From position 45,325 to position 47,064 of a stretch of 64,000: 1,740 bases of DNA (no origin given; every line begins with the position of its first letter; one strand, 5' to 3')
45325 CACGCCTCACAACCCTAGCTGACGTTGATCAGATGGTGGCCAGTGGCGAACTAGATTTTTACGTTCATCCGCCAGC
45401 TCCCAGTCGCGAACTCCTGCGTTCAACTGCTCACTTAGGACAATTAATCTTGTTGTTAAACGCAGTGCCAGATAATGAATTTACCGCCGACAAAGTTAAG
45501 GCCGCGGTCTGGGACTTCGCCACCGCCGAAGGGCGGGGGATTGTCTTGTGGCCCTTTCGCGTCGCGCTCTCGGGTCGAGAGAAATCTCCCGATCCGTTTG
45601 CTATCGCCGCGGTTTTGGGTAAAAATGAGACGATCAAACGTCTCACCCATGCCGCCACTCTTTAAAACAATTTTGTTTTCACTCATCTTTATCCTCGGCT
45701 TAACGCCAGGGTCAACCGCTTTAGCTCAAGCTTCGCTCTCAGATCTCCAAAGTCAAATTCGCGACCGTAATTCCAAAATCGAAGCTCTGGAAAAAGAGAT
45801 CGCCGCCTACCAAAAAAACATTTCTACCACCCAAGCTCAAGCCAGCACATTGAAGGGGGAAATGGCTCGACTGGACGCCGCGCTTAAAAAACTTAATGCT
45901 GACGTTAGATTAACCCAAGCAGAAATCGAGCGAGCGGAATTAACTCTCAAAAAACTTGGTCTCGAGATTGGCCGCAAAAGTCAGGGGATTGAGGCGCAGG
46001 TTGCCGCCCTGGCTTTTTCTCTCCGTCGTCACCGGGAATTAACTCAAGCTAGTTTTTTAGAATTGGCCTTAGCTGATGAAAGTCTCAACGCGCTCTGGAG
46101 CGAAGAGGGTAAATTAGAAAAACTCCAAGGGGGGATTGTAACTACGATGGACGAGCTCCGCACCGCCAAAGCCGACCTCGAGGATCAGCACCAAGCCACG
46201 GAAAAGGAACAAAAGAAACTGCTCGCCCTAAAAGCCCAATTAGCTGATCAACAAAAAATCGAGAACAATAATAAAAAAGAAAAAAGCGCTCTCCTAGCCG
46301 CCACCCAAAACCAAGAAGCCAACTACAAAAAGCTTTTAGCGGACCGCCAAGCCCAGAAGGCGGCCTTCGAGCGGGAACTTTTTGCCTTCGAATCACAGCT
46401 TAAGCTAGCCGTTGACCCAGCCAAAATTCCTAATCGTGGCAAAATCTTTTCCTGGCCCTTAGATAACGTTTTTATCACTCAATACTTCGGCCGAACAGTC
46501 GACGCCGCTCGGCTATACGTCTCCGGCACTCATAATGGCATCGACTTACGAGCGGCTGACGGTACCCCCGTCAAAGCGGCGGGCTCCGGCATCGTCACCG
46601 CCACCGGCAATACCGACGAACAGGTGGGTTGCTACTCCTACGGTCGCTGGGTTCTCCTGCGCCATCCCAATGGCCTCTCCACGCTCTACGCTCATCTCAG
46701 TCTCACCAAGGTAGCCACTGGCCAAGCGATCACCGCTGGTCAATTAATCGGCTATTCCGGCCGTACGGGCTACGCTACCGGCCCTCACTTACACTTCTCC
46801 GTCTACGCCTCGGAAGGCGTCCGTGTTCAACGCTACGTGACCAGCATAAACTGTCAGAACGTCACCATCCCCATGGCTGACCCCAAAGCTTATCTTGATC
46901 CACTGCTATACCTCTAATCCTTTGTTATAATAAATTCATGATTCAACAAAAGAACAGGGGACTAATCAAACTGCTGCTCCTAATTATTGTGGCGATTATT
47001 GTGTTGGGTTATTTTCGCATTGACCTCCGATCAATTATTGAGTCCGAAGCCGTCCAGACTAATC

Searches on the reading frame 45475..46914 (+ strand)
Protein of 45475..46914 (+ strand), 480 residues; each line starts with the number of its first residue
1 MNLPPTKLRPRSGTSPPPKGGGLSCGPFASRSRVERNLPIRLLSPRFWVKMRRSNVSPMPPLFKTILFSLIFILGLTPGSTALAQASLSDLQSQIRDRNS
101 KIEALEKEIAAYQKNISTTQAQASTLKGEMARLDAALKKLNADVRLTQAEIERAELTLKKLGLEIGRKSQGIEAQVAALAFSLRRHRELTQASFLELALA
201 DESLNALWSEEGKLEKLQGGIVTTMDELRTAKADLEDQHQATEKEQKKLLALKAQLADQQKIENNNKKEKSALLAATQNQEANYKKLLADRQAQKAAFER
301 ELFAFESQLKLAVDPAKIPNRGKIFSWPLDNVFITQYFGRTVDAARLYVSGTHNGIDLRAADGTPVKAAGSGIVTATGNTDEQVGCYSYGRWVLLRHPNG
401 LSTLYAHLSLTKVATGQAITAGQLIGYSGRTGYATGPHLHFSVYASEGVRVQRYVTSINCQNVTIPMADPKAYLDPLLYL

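Call 45: search_protein_families(library=pfam, proteins=[window:45475-46914:+], max_evalue=0.001)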
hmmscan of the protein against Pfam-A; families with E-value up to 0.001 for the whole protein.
window:45475-46914:+ (480 aa): 1 family
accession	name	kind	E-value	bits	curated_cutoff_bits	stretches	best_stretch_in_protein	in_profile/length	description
PF01551.29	Peptidase_M23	-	3.4e-28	98.1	28.7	1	352-445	2-89/96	Peptidase family M23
